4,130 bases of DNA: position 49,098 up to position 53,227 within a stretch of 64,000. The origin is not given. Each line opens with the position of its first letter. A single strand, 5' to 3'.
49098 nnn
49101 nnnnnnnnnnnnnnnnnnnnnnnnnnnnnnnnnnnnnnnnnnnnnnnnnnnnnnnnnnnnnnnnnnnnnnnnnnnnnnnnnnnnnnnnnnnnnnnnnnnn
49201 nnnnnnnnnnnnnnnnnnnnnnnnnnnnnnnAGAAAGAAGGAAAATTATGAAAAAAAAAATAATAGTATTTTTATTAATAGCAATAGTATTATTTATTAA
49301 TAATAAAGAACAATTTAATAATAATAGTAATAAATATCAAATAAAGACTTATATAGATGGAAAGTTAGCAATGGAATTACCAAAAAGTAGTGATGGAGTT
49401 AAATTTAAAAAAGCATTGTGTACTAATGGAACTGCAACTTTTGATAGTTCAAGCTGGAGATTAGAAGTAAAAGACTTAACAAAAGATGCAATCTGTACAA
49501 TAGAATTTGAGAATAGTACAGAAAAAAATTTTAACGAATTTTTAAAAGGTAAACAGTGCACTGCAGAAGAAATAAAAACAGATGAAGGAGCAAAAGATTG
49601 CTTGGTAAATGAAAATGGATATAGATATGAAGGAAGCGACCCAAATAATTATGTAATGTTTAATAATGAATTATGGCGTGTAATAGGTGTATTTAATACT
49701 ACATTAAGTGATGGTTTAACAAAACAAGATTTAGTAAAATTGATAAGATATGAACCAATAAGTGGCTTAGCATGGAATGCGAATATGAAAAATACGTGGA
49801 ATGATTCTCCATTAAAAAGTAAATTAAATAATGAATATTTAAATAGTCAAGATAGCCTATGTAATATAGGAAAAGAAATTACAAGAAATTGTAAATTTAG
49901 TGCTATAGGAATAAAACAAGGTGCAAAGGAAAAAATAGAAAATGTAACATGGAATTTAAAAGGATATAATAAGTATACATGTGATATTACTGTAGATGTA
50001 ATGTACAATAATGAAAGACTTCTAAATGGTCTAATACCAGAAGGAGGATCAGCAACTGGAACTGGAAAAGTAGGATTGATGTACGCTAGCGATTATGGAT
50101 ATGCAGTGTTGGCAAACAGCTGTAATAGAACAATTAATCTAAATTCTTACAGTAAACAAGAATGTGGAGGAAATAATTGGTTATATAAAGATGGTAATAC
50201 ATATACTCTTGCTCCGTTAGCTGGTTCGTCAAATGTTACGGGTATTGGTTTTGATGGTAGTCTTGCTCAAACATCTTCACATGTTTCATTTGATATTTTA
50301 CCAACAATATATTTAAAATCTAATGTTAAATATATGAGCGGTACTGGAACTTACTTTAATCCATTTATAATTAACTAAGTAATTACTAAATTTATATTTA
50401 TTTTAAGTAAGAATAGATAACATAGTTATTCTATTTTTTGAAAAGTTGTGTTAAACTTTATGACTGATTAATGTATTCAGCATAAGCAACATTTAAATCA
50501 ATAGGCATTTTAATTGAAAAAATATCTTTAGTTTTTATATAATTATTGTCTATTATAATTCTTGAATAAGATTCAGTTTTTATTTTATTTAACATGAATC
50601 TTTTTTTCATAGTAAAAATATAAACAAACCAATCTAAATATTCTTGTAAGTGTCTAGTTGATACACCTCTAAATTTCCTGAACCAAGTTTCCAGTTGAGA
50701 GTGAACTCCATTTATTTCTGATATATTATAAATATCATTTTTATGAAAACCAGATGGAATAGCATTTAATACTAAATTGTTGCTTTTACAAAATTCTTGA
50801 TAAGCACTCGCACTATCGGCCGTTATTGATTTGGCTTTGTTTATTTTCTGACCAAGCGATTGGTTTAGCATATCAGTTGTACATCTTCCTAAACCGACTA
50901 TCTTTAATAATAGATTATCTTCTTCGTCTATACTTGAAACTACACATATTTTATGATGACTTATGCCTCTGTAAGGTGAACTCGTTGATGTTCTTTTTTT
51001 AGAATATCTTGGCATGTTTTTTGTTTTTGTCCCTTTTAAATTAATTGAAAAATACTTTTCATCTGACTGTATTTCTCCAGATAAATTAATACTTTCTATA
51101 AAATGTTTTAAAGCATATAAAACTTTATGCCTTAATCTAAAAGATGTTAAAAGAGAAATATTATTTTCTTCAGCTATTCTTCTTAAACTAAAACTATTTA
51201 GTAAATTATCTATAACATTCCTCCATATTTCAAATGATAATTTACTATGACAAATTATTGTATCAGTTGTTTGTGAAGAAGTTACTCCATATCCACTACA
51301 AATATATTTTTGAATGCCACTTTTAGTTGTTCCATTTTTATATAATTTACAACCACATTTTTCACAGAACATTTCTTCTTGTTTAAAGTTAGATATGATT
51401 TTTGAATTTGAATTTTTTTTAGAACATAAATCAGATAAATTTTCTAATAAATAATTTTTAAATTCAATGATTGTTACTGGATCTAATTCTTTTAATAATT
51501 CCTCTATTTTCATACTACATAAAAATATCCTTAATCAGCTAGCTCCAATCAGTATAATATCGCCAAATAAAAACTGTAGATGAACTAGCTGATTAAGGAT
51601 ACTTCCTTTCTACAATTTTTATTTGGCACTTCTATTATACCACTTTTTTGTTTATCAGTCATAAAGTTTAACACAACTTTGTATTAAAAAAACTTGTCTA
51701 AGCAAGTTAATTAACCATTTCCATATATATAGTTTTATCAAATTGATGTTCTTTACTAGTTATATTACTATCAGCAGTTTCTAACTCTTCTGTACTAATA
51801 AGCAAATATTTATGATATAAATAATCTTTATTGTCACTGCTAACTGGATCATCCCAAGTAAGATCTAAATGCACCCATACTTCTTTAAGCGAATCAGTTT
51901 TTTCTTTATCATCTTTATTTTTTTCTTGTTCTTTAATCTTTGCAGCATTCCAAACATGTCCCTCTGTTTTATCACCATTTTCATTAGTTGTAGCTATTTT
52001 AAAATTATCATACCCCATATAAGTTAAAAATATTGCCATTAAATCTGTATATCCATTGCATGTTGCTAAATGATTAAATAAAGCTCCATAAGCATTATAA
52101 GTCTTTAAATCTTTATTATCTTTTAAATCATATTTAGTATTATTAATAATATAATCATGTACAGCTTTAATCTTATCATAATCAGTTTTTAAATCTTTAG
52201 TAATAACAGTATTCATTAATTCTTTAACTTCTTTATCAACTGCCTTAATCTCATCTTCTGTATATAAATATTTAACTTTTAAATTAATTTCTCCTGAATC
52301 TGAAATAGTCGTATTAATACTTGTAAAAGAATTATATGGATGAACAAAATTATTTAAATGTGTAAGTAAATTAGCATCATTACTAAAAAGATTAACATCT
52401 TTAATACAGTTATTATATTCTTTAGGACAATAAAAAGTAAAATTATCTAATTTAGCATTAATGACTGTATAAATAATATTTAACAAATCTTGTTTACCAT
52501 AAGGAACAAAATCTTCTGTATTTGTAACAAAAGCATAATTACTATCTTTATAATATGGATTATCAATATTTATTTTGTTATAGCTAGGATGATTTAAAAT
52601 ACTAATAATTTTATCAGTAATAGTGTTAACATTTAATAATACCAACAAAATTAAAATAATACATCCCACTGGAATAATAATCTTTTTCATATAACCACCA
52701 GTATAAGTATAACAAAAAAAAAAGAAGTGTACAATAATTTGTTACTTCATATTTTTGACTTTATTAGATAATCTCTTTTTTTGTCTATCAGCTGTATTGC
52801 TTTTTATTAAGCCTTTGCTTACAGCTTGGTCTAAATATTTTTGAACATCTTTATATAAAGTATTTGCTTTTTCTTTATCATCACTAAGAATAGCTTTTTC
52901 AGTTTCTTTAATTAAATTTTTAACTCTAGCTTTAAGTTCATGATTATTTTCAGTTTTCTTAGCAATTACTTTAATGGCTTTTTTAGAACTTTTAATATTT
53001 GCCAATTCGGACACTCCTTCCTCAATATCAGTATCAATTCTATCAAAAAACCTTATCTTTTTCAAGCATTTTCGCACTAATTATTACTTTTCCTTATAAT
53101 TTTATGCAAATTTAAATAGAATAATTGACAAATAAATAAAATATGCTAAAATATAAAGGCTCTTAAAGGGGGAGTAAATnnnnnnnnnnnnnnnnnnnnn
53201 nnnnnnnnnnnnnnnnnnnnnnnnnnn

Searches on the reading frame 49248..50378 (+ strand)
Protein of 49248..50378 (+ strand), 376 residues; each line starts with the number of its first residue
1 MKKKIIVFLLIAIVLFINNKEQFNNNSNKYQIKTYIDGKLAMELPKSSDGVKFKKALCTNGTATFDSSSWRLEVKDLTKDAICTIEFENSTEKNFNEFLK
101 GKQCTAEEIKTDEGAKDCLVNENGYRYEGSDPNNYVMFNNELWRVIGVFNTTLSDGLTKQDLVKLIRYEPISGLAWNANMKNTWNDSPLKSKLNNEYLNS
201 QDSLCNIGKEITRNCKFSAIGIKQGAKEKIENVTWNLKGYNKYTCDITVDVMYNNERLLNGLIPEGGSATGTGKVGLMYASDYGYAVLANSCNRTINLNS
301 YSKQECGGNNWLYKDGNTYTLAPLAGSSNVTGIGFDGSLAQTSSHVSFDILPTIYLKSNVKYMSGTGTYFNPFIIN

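Call 5: search_protein_families(library=pfam, proteins=[window:49248-50378:+], max_evalue=0.01)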
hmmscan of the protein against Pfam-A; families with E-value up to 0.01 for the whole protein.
window:49248-50378:+ (376 aa): 0 families

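Call 6: search_protein_families(library=ncbifam, proteins=[window:49248-50378:+], max_evalue=0.01)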
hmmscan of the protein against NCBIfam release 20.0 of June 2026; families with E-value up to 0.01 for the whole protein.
window:49248-50378:+ (376 aa): 0 families

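Call 44: find_homologous_proteins(query=window:49248-50378:+)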
Query window:49248-50378:+ (376 aa): 2454 proteins with E <= 0.001 among 6120 candidates; the best 120 are listed.
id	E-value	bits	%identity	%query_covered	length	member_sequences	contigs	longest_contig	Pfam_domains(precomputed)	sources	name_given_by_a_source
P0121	2.2e-251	851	100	100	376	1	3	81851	-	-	-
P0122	2.0e-110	387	58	85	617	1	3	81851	-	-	-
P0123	2.8e-100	354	48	94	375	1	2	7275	-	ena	-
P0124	2.3e-97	344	47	99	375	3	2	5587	PF19789.7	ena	-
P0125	2.8e-97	344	48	96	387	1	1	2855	-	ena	-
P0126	6.2e-97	343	46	99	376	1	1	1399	-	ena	-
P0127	2.1e-95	338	49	93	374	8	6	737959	-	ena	-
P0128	1.8e-94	335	48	94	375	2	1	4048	PF19789.7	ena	-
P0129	1.4e-93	332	47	94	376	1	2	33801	-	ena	-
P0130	2.3e-93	331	46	99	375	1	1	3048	-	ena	-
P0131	4.3e-93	330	48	94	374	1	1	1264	-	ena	-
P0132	4.7e-93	330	47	94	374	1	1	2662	PF19789.7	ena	-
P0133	3.7e-92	327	45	99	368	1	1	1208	-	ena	-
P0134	5.2e-92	327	47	94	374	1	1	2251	-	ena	-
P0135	7.3e-92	326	46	100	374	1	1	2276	-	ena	-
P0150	2.3e-89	318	47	94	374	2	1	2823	PF19789.7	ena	-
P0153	8.3e-89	316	44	99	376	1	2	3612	PF19789.7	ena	-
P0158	1.9e-88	315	46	94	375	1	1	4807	PF19789.7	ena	-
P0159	2.0e-88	315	47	91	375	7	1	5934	PF19789.7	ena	-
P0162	2.7e-88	315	46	94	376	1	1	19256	PF19789.7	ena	-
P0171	1.0e-86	309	44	93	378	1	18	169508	-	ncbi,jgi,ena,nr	ncbi:MAG: hypothetical protein E7163_00480 [Firmicutes bacterium]|nr:hypothetical protein [Bacillota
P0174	1.6e-83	299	46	90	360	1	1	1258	PF19789.7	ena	-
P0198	1.0e-76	277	44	93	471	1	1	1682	PF19789.7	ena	-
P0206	3.3e-75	272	45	85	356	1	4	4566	PF19789.7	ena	-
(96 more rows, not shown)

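Call 51: search_protein_families(library=phrogs, proteins=[window:49248-50378:+], max_evalue=0.01)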
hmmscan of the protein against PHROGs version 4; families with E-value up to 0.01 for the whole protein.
window:49248-50378:+ (376 aa): 0 families

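Call 52: search_protein_families(library=padloc, proteins=[window:49248-50378:+], max_evalue=0.01)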
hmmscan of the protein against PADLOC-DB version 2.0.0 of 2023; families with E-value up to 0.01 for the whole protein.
window:49248-50378:+ (376 aa): 0 families

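Call 53: search_solved_structures(query=A4, max_evalue=10, show_alignments=2)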
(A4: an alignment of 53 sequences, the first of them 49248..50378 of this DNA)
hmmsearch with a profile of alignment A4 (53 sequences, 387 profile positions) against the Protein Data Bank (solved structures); distinct sequences matched with E-value up to 10: 0.

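Call 67: find_encoding_contigs(protein=P0127, flank=3500, max_places=2)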
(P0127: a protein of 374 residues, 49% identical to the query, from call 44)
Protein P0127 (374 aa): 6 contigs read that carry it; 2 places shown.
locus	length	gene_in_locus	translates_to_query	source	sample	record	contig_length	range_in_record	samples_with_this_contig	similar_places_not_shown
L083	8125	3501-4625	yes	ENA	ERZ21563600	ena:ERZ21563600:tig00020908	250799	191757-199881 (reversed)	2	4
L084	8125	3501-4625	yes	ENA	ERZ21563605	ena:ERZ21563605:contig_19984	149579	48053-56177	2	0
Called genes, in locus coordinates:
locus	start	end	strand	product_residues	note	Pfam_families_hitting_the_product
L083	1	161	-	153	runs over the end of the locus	PF17761:DUF1016_N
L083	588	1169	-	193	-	PF12844:HTH_19, PF01381:HTH_3, PF13443:HTH_26 (faint), PF12844:HTH_19, PF13560:HTH_31 (weak)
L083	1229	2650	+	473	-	-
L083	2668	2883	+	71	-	-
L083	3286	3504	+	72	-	-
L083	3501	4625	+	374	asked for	-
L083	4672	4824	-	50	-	-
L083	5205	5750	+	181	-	-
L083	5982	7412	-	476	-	PF13610:DDE_Tnp_IS240 (weak)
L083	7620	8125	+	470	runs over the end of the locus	PF00224:PK, PF03328:HpcH_HpaI (weak), PF02887:PK_C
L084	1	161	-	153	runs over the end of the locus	PF17761:DUF1016_N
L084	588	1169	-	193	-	PF12844:HTH_19, PF01381:HTH_3, PF13443:HTH_26 (faint), PF12844:HTH_19, PF13560:HTH_31 (weak)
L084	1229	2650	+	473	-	-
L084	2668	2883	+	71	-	-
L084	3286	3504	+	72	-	-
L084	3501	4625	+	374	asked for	-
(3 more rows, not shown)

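Call 68: find_encoding_contigs(protein=P0171, flank=3500, max_places=2)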
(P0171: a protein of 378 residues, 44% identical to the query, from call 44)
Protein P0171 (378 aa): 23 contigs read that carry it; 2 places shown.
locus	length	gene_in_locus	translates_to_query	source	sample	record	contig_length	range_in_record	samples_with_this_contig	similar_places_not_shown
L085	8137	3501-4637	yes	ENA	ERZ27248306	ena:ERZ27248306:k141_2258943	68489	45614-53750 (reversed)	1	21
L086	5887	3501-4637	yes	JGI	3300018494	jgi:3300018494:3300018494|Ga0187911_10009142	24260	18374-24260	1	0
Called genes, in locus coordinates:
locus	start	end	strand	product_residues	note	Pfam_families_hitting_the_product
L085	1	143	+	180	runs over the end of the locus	PF00929:RNase_T, PF13482:RNase_H_2 (faint)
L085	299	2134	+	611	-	-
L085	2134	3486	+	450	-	-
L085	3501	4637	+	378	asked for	-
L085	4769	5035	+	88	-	PF02576:RimP_N (weak)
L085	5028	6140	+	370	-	PF08529:NusA_N, PF13184:KH_NusA_1st, PF26594:KH_NusA_2nd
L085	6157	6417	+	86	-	PF04296:YlxR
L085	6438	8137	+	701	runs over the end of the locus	PF04760:IF2_N, PF00009:GTP_EFTU, PF01926:MMR_HSR1, PF02421:FeoB_N (weak), PF14578:GTP_EFTU_D4 (faint), PF22042:EF-G_D2, PF11987:IF-2, PF03144:GTP_EFTU_D2 (weak)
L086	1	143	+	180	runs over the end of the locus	PF00929:RNase_T, PF13482:RNase_H_2 (faint)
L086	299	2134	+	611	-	-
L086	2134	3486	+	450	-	-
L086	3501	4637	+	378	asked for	-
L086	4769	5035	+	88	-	PF02576:RimP_N (weak)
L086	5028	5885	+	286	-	?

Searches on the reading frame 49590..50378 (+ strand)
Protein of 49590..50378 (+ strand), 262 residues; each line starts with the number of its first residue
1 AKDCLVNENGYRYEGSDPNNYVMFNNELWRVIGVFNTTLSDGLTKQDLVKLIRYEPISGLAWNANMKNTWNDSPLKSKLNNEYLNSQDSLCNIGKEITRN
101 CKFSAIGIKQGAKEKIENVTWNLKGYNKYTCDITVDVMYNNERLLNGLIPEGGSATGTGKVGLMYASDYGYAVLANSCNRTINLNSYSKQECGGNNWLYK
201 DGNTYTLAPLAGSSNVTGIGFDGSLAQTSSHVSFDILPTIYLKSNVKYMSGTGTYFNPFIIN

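Call 9: search_protein_families(library=pfam, proteins=[window:49590-50378:+], max_evalue=10)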
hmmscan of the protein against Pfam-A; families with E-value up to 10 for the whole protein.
window:49590-50378:+ (262 aa): 1 family
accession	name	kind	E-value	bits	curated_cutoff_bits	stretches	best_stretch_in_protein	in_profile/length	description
PF16305.10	DUF4947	-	0.083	13.4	25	1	141-210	96-163/169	Domain of unknown function (DUF4947)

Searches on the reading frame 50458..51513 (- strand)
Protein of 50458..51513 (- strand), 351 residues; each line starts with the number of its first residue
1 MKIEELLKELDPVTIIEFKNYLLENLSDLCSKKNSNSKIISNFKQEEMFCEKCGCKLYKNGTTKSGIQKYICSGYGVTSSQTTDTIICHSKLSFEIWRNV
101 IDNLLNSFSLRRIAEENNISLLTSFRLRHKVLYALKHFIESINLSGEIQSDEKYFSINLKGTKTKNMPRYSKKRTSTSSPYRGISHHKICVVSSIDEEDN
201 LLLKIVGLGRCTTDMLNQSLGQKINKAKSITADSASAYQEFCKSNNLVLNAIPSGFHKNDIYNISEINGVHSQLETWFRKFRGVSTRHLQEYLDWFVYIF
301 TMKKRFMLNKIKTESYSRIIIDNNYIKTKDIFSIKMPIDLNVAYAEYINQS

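Call 26: search_protein_families(library=pfam, proteins=[window:50458-51513:-], max_evalue=0.01)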
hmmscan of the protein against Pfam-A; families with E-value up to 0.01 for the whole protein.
window:50458-51513:- (351 aa): 2 families
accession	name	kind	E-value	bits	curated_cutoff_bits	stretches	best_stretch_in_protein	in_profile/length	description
PF12762.13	DDE_Tnp_IS1595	-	5e-09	36.8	27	1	144-299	2-151/153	ISXO2-like transposase domain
PF08271.17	Zn_Ribbon_TF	-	0.0076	16.2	29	0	34-57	7-29/43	TFIIB zinc-binding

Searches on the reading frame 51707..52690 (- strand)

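Call 26: search_protein_families(library=pfam, proteins=[window:51707-52690:-], max_evalue=0.01)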
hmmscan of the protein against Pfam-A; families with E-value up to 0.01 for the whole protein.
window:51707-52690:- (327 aa): 1 family
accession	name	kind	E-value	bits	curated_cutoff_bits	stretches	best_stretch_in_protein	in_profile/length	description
PF01841.26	Transglut_core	-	1.1e-09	38.9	23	1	163-276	7-107/108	Transglutaminase-like superfamily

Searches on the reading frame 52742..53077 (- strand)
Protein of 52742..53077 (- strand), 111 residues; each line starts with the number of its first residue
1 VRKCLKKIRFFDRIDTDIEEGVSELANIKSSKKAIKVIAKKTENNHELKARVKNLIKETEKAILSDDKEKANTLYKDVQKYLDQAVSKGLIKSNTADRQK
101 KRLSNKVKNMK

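Call 26: search_protein_families(library=pfam, proteins=[window:52742-53077:-], max_evalue=0.01)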
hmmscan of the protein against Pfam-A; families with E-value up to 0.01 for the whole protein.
window:52742-53077:- (111 aa): 1 family
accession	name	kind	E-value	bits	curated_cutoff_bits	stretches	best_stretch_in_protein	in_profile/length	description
PF01649.23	Ribosomal_S20p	-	3.2e-21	76.2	29.5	1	26-108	1-83/83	Ribosomal protein S20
